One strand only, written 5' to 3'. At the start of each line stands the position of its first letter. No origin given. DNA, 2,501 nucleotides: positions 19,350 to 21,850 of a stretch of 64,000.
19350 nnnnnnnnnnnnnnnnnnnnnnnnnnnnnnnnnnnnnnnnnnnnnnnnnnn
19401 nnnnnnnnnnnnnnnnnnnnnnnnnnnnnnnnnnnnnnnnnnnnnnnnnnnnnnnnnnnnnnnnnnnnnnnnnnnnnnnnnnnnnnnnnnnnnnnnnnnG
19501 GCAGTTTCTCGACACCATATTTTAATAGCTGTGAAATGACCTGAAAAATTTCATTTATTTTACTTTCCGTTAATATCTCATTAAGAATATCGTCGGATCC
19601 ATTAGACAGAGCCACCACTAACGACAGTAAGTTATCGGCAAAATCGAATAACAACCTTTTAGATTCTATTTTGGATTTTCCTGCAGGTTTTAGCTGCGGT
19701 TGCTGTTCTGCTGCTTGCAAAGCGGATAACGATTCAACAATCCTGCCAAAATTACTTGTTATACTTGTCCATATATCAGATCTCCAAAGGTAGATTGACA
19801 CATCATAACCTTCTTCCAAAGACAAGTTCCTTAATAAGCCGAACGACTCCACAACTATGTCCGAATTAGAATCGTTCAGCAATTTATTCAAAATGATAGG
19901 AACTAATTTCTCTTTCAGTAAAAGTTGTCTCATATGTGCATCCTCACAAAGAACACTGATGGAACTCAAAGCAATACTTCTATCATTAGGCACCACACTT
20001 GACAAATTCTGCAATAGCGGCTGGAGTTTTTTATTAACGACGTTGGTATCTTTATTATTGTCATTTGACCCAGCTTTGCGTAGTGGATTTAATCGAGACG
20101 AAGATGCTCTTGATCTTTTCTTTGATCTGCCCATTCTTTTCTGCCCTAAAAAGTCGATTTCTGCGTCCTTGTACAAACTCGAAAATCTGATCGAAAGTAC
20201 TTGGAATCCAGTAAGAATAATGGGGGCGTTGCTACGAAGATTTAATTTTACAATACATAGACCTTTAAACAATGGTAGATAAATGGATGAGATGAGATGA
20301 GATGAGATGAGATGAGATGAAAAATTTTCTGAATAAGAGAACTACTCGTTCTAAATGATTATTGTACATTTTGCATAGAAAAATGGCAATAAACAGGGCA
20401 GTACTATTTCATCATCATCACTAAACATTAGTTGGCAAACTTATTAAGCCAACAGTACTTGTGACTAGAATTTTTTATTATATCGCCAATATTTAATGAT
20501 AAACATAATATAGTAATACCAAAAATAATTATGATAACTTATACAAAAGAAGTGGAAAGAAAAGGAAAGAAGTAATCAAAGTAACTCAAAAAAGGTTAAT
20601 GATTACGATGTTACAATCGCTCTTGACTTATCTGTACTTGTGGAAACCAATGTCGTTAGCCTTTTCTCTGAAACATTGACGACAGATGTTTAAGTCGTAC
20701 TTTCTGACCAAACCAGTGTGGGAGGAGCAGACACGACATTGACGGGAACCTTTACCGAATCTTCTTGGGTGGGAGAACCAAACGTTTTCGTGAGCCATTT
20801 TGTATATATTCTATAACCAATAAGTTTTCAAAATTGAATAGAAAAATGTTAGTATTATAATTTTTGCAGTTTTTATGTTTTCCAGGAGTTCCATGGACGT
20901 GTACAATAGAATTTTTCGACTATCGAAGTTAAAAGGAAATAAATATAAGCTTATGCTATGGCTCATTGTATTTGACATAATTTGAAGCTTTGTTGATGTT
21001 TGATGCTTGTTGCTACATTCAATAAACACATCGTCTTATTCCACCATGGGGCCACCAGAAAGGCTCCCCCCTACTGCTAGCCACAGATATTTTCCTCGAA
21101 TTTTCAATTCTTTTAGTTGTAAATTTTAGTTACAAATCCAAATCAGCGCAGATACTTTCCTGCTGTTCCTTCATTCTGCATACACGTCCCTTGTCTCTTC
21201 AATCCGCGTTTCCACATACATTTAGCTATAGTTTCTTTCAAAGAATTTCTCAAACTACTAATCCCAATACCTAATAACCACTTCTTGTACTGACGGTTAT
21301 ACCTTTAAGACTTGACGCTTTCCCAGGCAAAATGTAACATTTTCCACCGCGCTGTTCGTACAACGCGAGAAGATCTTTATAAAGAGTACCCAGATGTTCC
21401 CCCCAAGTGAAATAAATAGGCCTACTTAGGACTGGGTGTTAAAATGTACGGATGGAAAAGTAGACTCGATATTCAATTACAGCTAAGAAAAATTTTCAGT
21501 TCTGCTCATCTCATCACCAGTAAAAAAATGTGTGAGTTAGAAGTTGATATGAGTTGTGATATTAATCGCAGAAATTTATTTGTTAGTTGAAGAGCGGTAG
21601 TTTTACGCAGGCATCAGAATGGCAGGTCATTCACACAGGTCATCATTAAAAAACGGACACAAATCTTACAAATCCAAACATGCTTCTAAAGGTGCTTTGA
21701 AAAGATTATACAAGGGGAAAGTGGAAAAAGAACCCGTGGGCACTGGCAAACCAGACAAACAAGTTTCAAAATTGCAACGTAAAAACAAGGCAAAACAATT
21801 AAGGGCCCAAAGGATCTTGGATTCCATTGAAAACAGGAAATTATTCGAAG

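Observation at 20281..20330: PAC-core microsatellite (GATGA)7 fused to an RRPE in the SYO1 promoter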

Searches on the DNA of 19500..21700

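Call 67: search_rna_families(source=window, start=19500, end=21700, threshold=evalue, max_evalue=1)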
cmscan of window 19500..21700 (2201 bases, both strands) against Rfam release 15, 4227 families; matches with E-value up to 1: 0.
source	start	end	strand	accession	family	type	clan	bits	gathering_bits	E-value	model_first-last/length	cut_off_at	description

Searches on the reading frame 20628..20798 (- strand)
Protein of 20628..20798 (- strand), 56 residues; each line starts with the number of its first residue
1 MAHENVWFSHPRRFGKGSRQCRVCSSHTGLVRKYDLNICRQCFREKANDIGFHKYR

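Call 28: find_encoding_contigs(protein=window:20628-20798:-, flank=3000, max_places=10)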
Protein window:20628-20798:- (56 aa): 24 contigs read that carry it; 10 places shown.
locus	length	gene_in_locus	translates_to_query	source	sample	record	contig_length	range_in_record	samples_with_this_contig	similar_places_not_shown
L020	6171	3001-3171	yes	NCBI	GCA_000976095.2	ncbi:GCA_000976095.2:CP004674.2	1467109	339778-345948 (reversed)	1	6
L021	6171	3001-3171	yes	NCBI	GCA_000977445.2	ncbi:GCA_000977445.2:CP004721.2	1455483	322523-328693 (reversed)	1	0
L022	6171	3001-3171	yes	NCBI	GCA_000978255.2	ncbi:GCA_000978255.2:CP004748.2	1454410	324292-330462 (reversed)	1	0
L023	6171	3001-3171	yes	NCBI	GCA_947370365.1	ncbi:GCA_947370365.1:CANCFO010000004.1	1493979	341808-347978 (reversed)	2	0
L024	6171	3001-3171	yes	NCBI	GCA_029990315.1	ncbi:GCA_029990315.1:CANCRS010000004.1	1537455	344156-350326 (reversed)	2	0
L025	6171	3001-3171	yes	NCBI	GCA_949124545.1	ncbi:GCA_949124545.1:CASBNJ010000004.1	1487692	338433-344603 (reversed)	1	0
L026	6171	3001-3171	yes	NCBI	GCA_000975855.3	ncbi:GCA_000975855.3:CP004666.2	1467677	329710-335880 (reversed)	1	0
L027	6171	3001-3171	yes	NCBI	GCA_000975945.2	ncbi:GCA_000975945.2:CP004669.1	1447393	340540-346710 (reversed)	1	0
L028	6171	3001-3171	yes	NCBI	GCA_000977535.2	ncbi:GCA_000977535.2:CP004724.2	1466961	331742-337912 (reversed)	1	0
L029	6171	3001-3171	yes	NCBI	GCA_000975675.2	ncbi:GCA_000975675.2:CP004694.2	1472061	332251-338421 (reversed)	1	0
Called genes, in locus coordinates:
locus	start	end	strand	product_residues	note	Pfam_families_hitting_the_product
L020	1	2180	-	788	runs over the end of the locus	PF22298:Tsr1_G-like, PF08142:AARP2CN, PF04950:RIBIOP_C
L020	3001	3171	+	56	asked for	PF00253:Ribosomal_S14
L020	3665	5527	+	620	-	PF25567:TPR_SYO1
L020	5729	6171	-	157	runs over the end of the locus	PF00179:UQ_con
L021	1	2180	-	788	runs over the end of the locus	PF22298:Tsr1_G-like, PF08142:AARP2CN, PF04950:RIBIOP_C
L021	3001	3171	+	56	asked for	PF00253:Ribosomal_S14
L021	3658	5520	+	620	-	PF25567:TPR_SYO1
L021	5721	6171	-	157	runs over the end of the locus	PF00179:UQ_con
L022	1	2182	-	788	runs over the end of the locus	PF22298:Tsr1_G-like, PF08142:AARP2CN, PF04950:RIBIOP_C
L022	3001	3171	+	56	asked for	PF00253:Ribosomal_S14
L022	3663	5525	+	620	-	PF25567:TPR_SYO1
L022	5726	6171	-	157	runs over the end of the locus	PF00179:UQ_con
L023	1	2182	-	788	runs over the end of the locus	PF22298:Tsr1_G-like, PF08142:AARP2CN, PF04950:RIBIOP_C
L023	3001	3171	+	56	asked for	PF00253:Ribosomal_S14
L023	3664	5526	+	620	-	PF25567:TPR_SYO1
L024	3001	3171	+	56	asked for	PF00253:Ribosomal_S14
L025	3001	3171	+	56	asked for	PF00253:Ribosomal_S14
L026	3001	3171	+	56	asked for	PF00253:Ribosomal_S14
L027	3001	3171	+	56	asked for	PF00253:Ribosomal_S14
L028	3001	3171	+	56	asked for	PF00253:Ribosomal_S14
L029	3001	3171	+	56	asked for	PF00253:Ribosomal_S14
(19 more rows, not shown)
